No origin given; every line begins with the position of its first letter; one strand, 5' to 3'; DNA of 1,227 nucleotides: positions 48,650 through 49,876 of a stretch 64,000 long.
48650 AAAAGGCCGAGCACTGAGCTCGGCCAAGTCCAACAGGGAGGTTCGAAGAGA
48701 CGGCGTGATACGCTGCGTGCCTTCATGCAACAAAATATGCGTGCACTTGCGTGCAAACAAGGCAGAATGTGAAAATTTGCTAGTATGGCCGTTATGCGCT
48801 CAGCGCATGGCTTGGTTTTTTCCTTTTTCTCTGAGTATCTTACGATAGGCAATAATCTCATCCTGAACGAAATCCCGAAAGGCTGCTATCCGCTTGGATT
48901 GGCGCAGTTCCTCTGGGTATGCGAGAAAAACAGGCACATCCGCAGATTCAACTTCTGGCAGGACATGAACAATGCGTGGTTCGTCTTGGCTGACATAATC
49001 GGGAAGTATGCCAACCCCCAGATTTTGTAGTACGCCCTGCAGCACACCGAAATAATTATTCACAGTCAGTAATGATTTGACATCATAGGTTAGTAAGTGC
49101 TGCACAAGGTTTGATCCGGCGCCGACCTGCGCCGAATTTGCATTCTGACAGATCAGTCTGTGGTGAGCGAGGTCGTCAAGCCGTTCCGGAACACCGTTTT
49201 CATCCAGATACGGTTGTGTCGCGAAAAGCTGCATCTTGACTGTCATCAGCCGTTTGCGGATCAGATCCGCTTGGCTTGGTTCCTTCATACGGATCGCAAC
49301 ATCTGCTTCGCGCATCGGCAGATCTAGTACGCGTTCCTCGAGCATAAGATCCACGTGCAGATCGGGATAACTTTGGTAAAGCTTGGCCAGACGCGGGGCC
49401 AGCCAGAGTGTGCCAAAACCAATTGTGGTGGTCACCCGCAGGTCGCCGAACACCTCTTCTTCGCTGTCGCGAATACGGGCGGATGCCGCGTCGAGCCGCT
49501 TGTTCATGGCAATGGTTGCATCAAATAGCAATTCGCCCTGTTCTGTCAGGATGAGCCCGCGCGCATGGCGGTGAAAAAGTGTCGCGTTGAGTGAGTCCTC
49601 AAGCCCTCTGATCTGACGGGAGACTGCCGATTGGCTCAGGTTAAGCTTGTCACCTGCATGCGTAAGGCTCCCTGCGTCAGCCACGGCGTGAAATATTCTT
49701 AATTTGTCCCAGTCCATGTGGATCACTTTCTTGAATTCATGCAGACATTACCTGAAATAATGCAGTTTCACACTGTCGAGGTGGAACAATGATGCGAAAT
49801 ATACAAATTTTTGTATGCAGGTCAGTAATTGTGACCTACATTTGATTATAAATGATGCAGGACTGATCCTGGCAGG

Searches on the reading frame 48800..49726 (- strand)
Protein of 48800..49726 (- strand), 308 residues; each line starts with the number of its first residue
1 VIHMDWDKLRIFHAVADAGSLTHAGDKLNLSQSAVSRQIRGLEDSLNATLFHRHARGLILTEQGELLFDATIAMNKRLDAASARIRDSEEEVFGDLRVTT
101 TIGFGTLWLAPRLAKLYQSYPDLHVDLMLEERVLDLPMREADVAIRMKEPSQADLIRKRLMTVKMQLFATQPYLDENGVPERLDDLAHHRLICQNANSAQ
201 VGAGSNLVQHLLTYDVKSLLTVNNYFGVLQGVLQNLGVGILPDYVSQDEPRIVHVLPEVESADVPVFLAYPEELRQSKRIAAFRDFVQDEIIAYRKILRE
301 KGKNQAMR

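Call 9: search_protein_families(library=pfam, proteins=[window:48800-49726:-])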
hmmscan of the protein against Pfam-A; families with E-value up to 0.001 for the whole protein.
window:48800-49726:- (308 aa): 2 families
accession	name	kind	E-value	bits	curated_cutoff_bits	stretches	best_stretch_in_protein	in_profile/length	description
PF03466.25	LysR_substrate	-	1.3e-31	110.1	28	1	92-290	4-207/209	LysR substrate binding domain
PF00126.33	HTH_1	-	4.8e-23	81.3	26.6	1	6-65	1-60/60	Bacterial regulatory helix-turn-helix protein, lysR family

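Call 25: search_protein_families(library=ncbifam, proteins=[window:48800-49726:-])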
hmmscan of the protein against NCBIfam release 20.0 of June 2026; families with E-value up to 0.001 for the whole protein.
window:48800-49726:- (308 aa): 56 families (the best 25 are shown)
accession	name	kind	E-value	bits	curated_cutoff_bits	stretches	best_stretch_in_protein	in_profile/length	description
NF040888.1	trans_reg_YafC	equivalog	7.7e-42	143.2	470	1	6-290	5-292/293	DNA-binding transcriptional regulator YafC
NF008352.0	PRK11139.1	subfamily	4e-41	141.1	288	1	8-300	10-301/305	transcriptional regulator GcvA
TIGR03418.1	chol_sulf_TF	equivalog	1.5e-34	119.4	324.8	1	5-290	2-291/291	choline sulfate utilization transcriptional regulator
TIGR03339.1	phn_lysR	subfamily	4.2e-31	108.2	341.1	1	8-284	1-276/279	aminoethylphosphonate catabolism associated LysR family transcriptional regulator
NF007491.0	PRK10086.1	equivalog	5.1e-29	101.1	316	1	7-195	20-206/313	DNA-binding transcriptional regulator DsdC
NF007315.1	PRK09801.1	equivalog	2.7e-28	98.9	398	1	9-239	11-242/301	L-tartrate utilization transcriptional activator TtdR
NF040786.1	LysR_Sec_metab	equivalog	1.1e-27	96.9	250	1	4-289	1-296/298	selenium metabolism-associated LysR family transcriptional regulator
NF008416.0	PRK11242.1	equivalog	2.3e-26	92.8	277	1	8-288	5-288/300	transcriptional regulator CynR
NF045990.1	TransRegCbbRRhodb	equivalog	5.9e-22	78.1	450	1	8-274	10-283/304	LysR family regulator CbbR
NF007917.1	PRK10632.1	equivalog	1.5e-20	73.6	425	1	9-191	7-189/303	HTH-type transcriptional activator AaeR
TIGR02036.1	dsdC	equivalog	3.7e-20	72.1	352.4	1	7-196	11-198/302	DNA-binding transcriptional regulator DsdC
NF040889.1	trans_reg_YeiE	equivalog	1.4e-18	67.2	480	1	3-245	2-241/288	DNA-binding transcriptional regulator YeiE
NF011573.0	PRK14997.1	equivalog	2.1e-18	66.5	380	1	1-190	1-192/303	LysR family transcriptional regulator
NF008722.0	PRK11716.1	equivalog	6e-18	64.9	246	1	4-250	1-250/293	HTH-type transcriptional activator IlvY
NF047520.1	trans_act_CidR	equivalog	6.7e-18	64.9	415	1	4-128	1-125/292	cidABC operon transcriptional activator CidR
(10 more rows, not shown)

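Call 46: search_solved_structures(query=window:48800-49726:-, max_evalue=0.00001)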
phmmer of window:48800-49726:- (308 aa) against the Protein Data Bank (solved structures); distinct sequences matched with E-value up to 0.00001: 30.
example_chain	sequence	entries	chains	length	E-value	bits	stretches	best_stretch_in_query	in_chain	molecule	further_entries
9hh1_A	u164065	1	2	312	3.5e-69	236.7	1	3-288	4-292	Transcriptional regulator, LysR family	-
3szp_A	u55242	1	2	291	1.1e-26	97.2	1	5-287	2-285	Transcriptional regulator, LysR family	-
3t1b_A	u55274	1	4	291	2.1e-26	96.3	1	5-287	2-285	Transcriptional regulator, LysR family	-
3mz1_A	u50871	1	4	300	9.3e-26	94.2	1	9-288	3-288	Putative transcriptional regulator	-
3hhg_A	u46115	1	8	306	5.6e-22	81.8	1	7-291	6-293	Transcriptional regulator, LysR family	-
8y6u_H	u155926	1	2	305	2.3e-18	69.9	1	8-293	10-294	Glycine cleavage system transcriptional activator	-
5y2v_A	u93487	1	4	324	1.4e-12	51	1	7-246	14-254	Rubisco operon transcriptional regulator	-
8sbf_A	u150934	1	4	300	6.9e-10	42.1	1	5-129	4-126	Putative transcriptional regulator (LysR family)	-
3k1m_A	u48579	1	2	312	1.4e-09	41.1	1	7-128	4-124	HTH-type transcriptional regulator benM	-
2h99_A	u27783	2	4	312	1.6e-09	40.9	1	7-128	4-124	HTH-type transcriptional regulator benM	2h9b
8j4n_A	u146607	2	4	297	1.7e-09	40.9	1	4-274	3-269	Bacterial regulatory helix-turn-helix protein, lysR family protein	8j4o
3k1n_A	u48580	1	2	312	1.7e-09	40.8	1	7-128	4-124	HTH-type transcriptional regulator benM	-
3k1p_A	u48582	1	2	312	1.7e-09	40.8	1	7-128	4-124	HTH-type transcriptional regulator benM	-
5z72_A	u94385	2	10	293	2.4e-09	40.3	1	8-289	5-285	CcpC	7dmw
3hhf_B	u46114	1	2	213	4.4e-09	39.5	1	103-291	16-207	Transcriptional regulator, LysR family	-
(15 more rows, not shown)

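Call 47: search_solved_structures(query=window:48800-49726:-, max_evalue=1e-30, show_alignments=1)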
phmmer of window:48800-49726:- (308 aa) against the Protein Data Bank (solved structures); distinct sequences matched with E-value up to 1e-30: 1.
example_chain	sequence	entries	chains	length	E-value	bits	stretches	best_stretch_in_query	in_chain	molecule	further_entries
9hh1_A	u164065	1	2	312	3.5e-69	236.7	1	3-288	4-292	Transcriptional regulator, LysR family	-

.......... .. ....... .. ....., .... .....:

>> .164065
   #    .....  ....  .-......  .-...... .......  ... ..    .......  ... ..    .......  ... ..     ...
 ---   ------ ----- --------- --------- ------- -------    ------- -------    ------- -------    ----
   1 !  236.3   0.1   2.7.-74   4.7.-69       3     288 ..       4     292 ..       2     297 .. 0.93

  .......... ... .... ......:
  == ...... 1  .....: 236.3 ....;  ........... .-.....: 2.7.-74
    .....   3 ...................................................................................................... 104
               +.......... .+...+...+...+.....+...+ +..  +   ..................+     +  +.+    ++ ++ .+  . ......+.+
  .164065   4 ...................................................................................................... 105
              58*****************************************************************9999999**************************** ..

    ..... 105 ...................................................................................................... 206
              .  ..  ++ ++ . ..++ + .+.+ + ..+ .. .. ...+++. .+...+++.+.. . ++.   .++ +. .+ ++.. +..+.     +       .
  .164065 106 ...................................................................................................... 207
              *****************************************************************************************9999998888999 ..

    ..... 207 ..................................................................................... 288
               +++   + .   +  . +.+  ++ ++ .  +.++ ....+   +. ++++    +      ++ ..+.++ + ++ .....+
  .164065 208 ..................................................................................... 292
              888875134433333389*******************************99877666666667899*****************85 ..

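Call 51: find_homologous_proteins(query=window:48800-49726:-, max_evalue=1e-50)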
Query window:48800-49726:- (308 aa): 7984 proteins with E <= 1e-50 among 8000 candidates; the best 120 are listed.
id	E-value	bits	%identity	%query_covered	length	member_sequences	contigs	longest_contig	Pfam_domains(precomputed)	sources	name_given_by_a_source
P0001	5.2e-196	668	100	99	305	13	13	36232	PF00126.34,PF03466.26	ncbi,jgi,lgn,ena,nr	ncbi:MAG: LysR family transcriptional regulator [Tateyamaria sp.]|jgi:DNA-binding transcriptional Ly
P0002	2.7e-192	656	99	98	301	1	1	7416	PF00126.34,PF03466.26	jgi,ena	-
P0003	5.8e-184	628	95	98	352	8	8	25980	PF00126.34,PF03466.26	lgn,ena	-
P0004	9.4e-183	624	94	97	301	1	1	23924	PF00126.34,PF03466.26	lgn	-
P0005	9.7e-183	624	94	97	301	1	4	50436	PF00126.34,PF03466.26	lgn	-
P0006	1.4e-180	617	92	97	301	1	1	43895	PF00126.34,PF03466.26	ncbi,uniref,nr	ncbi:LysR family transcriptional regulator [Tateyamaria pelophila]|uniref:LysR family transcriptiona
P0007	4.1e-180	616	92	97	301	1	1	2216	PF00126.34,PF03466.26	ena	-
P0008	1.9e-179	613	92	98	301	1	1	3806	PF00126.34,PF03466.26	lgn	-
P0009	2.6e-178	610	92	97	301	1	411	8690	PF00126.34,PF03466.26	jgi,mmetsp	mmetsp:Transcript_29234/g.56582 ORF Transcript_29234/g.56582 Transcript_29234/m.56582 type:complete 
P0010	8.0e-178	608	92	97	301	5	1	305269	PF00126.34,PF03466.26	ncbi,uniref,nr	ncbi:LysR family transcriptional regulator [uncultured Tateyamaria sp.]|uniref:LysR family transcrip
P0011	1.6e-177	607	93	98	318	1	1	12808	PF00126.34,PF03466.26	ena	-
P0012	1.1e-176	604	91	97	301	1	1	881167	PF00126.34,PF03466.26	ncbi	-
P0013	1.6e-176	604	91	97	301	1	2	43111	PF00126.34,PF03466.26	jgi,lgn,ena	-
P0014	2.3e-175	600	90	99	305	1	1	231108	PF00126.34,PF03466.26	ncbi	ncbi:MAG: LysR family transcriptional regulator [Pseudomonadota bacterium]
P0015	2.6e-175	600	91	97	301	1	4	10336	PF00126.34,PF03466.26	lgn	-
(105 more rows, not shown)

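Call 60: search_protein_representatives(protein=window:48800-49717:-)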
Query: 305 residues. Proteins with E-value up to 0.001 (for the whole library): 78343; up to 1e-10: 20102; up to 1e-30: 563. The best 150 are listed.
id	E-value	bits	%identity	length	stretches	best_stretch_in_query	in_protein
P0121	3.2e-106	371.4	75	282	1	1-235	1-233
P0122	8.5e-105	366.7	59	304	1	1-290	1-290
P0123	5.1e-100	351.0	54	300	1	1-285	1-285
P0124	9.7e-100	350.1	73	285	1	77-293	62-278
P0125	2.5e-90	319.2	64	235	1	72-295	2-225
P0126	4.1e-88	312.0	86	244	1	1-168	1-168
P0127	1.1e-85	304.0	72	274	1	1-201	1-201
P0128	5.9e-81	288.5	78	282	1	1-172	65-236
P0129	1.7e-78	280.5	83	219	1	1-160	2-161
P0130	4.4e-76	272.5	48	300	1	1-288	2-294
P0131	4.6e-75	269.2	47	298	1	1-285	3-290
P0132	8.7e-75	268.3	79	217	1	1-157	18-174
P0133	1.3e-74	267.7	60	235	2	120-289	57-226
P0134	1.2e-73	264.5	46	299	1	1-285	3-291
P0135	1.6e-71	257.6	43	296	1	1-285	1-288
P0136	5.2e-71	255.9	46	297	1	1-286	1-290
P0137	5.5e-71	255.8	45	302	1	1-286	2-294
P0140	1.3e-66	241.5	41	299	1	1-288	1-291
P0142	3.0e-66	240.2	40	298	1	1-288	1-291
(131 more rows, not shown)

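Call 70: find_related_loci(query=A2, collection=metagenome_contigs, flank=2500)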
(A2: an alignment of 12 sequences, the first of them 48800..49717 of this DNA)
Query A2 (305 aa) in metagenome_contigs; peptide patterns used: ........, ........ (x = any residue, [..] = any of these).
600 stretches matched a pattern (row limit reached: there are more); 530 encode a relative of the query (tblastn E <= 1e-3); the best 80 are kept; 80 distinct loci.
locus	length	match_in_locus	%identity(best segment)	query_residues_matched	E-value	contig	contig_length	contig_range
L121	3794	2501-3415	100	1-305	0e+0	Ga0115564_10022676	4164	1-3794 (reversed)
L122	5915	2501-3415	100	1-305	0e+0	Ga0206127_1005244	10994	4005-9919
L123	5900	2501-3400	91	1-300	0e+0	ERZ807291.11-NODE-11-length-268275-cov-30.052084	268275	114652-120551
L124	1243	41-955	87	1-305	0e+0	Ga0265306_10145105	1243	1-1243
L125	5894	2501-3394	88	1-298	2e-178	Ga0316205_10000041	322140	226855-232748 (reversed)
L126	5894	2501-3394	87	1-298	8e-178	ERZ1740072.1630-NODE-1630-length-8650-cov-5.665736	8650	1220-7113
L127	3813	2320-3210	86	2-298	0e+0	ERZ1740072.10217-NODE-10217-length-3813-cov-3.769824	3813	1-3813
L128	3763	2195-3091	82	1-299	6e-176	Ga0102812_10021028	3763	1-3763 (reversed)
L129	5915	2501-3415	80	1-305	3e-169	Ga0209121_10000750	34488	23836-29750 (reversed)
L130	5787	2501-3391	81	1-297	4e-168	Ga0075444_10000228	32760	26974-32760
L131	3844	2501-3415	78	1-305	6e-170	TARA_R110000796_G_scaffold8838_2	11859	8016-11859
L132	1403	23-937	79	1-305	0e+0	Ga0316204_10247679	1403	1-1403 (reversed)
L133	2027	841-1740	80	1-300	1e-179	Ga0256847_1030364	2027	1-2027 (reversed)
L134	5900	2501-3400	81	1-300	3e-166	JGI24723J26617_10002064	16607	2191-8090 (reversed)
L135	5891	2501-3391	81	1-297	3e-166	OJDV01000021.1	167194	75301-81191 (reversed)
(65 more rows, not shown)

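Call 72: list_cluster_members(proteins=[P0122, P0123, P0130, P0131, P0134, P0135, P0136, P0137, P0140, P0142])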
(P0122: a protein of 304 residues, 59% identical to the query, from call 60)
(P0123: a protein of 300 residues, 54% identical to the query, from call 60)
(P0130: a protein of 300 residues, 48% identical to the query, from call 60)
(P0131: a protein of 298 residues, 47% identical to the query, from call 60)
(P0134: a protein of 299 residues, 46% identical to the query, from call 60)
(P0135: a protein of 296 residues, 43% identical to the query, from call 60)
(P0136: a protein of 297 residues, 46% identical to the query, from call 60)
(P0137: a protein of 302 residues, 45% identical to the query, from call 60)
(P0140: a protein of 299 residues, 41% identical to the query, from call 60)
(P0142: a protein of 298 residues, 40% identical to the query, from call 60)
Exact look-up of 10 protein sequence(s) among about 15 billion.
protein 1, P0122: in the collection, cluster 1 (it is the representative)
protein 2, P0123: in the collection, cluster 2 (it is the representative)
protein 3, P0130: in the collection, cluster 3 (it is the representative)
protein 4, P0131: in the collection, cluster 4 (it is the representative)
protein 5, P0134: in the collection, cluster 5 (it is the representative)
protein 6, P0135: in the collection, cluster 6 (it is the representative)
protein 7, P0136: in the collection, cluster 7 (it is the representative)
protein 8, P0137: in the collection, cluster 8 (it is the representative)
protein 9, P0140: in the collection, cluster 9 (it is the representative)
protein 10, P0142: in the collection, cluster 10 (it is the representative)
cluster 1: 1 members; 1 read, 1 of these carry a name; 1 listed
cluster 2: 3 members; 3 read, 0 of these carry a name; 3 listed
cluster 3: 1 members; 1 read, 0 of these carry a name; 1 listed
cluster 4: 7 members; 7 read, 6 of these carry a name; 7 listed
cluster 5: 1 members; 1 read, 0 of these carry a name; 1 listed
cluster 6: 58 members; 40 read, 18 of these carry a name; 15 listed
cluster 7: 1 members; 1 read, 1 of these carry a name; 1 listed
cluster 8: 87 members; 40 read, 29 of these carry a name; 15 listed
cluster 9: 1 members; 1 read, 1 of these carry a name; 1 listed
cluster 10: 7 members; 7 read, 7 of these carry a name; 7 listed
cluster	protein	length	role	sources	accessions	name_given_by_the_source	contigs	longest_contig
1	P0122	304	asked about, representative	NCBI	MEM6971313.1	MAG: LysR family transcriptional regulator [Pseudomonadota bacterium]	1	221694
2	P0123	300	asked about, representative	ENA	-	-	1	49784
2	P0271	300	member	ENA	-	-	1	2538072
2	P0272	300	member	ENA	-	-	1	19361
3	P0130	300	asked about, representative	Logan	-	-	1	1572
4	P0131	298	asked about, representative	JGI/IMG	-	DNA-binding transcriptional LysR family regulator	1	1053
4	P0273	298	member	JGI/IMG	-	DNA-binding transcriptional LysR family regulator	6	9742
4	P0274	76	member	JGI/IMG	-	DNA-binding transcriptional LysR family regulator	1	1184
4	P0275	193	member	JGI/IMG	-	DNA-binding transcriptional LysR family regulator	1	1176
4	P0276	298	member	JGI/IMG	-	DNA-binding transcriptional LysR family regulator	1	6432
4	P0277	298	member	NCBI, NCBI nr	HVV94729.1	MAG TPA: LysR substrate-binding domain-containing protein [Hyphomicrobiales bacterium] | LysR substrate-binding domain-containing protein [Hyphomicrobiales bacterium]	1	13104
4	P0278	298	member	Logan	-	-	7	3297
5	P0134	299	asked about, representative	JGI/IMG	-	-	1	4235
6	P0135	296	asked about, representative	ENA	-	-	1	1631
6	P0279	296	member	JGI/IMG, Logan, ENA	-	DNA-binding transcriptional LysR family regulator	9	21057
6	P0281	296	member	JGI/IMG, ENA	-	DNA-binding transcriptional LysR family regulator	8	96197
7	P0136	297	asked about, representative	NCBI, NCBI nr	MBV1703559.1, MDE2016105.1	MAG: LysR family transcriptional regulator [Hyphomicrobiales bacterium] | LysR family transcriptional regulator [Hyphomicrobiales bacterium]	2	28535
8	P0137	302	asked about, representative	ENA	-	-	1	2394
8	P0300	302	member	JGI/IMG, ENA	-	DNA-binding transcriptional LysR family regulator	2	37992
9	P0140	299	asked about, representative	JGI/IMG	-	DNA-binding transcriptional LysR family regulator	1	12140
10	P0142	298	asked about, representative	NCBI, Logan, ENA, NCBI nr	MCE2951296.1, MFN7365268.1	MAG: LysR family transcriptional regulator [Alphaproteobacteria bacterium] | LysR family transcriptional regulator [Alphaproteobacteria bacterium]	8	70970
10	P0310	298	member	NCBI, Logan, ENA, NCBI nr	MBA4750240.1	MAG: LysR family transcriptional regulator [Alphaproteobacteria bacterium] | LysR family transcriptional regulator [Alphaproteobacteria bacterium]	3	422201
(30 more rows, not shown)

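Call 73: find_encoding_contigs(protein=P0136, flank=4000, max_places=2)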
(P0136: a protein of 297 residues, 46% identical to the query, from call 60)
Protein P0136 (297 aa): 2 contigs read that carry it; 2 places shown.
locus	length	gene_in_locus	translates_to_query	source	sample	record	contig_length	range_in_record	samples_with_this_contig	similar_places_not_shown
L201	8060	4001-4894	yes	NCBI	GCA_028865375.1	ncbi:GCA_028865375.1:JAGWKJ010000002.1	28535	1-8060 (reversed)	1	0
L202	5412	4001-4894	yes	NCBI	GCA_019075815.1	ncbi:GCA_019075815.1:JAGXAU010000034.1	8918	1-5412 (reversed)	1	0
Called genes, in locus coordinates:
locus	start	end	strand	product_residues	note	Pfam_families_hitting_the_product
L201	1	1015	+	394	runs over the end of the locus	PF09994:T6SS_Tle1-like_cat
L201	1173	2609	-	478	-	PF13400:Tad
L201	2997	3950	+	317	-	PF07992:Pyr_redox_2, PF13738:Pyr_redox_3, PF00070:Pyr_redox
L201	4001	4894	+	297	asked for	PF00126:HTH_1, PF03466:LysR_substrate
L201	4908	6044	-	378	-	PF13091:PLDc_2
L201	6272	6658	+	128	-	PF07291:MauE (weak), PF07681:DoxX, PF13564:DoxX_2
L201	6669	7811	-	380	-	PF01041:DegT_DnrJ_EryC1, PF00155:Aminotran_1_2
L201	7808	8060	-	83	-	?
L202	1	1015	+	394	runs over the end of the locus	PF09994:T6SS_Tle1-like_cat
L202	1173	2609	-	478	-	PF13400:Tad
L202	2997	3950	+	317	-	PF07992:Pyr_redox_2, PF13738:Pyr_redox_3, PF00070:Pyr_redox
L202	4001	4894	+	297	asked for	PF00126:HTH_1, PF03466:LysR_substrate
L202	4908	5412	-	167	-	PF13091:PLDc_2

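Call 74: find_encoding_contigs(protein=P0122, flank=4000, max_places=2)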
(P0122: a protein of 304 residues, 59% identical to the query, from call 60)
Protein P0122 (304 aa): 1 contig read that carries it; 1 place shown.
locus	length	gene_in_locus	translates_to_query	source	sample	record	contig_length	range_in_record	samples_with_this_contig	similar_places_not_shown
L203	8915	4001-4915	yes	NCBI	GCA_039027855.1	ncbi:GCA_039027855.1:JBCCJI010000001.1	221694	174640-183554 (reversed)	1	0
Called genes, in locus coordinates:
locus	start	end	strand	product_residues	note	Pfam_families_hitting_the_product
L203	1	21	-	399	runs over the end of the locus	PF02771:Acyl-CoA_dh_N, PF02770:Acyl-CoA_dh_M, PF00441:Acyl-CoA_dh_1, PF08028:Acyl-CoA_dh_2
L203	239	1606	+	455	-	-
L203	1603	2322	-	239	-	PF00106:adh_short, PF08659:KR, PF13561:adh_short_C2, PF23441:SDR (weak)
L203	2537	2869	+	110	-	PF01638:HxlR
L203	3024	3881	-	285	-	-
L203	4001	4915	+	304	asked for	PF00126:HTH_1, PF03466:LysR_substrate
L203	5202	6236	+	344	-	PF00174:Oxidored_molyb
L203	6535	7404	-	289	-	PF00702:Hydrolase, PF08282:Hydrolase_3 (faint), PF12710:HAD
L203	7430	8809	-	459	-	PF01474:DAHP_synth_2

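Call 77: find_encoding_contigs(protein=P0271, flank=3000, max_places=1)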
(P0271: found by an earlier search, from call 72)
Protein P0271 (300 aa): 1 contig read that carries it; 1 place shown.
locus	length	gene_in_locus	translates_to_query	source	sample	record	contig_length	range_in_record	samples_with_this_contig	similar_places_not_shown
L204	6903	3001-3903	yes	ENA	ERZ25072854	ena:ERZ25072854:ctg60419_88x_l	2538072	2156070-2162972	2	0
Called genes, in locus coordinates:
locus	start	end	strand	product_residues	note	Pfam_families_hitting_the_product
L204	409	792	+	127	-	-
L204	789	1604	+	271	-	-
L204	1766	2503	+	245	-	PF07087:DUF1353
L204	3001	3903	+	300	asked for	PF00126:HTH_1, PF03466:LysR_substrate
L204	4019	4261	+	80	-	PF01722:BolA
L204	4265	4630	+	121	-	PF00462:Glutaredoxin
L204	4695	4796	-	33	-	-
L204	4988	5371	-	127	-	PF05164:ZapA (weak)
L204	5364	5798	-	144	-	-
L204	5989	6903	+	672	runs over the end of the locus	PF00456:Transketolase_N, PF13292:DXP_synthase_N (faint), PF02779:Transket_pyr, PF22613:Transketolase_C_1, PF02780:Transketolase_C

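Call 78: find_encoding_contigs(protein=P0281, flank=3000, max_places=1)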
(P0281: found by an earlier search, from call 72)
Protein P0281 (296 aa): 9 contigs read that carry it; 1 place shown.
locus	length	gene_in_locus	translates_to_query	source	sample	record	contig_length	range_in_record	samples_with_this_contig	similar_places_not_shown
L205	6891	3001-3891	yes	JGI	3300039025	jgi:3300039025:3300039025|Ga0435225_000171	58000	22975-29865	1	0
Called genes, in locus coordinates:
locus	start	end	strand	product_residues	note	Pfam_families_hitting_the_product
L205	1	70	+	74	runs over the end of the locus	-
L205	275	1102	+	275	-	PF00557:Peptidase_M24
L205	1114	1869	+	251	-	PF20582:UPF0758_N (weak), PF04002:RadC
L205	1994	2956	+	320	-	PF01266:DAO (faint), PF07992:Pyr_redox_2, PF12831:FAD_oxidored (faint), PF13738:Pyr_redox_3, PF00070:Pyr_redox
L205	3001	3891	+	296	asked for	PF00126:HTH_1, PF03466:LysR_substrate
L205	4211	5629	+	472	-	PF00330:Aconitase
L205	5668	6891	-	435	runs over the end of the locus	PF08924:Rv2525c_GlyHyd-like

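Call 79: find_encoding_contigs(protein=P0300, flank=3000, max_places=1)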
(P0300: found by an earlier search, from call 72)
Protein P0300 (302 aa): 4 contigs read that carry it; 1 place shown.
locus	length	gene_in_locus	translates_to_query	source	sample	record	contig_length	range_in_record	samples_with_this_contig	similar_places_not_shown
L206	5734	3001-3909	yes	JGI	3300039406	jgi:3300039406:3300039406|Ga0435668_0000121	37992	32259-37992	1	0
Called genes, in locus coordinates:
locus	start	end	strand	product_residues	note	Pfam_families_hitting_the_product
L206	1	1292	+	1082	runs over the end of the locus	PF25596:CPSase_L_D1, PF02786:CPSase_L_D2, PF02787:CPSase_L_D3, PF25596:CPSase_L_D1, PF02222:ATP-grasp, PF02655:ATP-grasp_3 (weak), PF02786:CPSase_L_D2, PF02142:MGS, +2 more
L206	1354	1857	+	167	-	PF03449:GreA_GreB_N, PF01272:GreA_GreB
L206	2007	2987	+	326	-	PF01134:GIDA (faint), PF07992:Pyr_redox_2, PF12831:FAD_oxidored (faint), PF13738:Pyr_redox_3, PF00070:Pyr_redox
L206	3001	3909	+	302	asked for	PF00126:HTH_1, PF03466:LysR_substrate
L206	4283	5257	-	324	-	PF00174:Oxidored_molyb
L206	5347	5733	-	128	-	?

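Call 80: find_encoding_contigs(protein=P0310, flank=3000, max_places=1)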
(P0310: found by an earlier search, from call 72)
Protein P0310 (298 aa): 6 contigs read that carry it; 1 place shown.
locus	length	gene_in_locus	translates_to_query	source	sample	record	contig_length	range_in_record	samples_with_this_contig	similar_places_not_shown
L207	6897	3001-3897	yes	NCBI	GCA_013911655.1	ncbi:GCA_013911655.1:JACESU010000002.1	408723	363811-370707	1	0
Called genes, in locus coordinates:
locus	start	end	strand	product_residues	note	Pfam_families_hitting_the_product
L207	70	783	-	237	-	-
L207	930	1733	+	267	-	PF01209:Ubie_methyltran (weak), PF13489:Methyltransf_23, PF13847:Methyltransf_31, PF08241:Methyltransf_11, PF08242:Methyltransf_12, PF13649:Methyltransf_25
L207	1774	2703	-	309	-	PF01791:DeoC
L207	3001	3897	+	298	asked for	PF00126:HTH_1, PF03466:LysR_substrate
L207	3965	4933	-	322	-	PF01479:S4 (weak), PF00849:PseudoU_synth_2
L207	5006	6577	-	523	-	PF00089:Trypsin, PF13365:Trypsin_2, PF00595:PDZ (faint), PF13180:PDZ_2, PF17820:PDZ_6 (weak)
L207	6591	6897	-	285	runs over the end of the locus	PF01145:Band_7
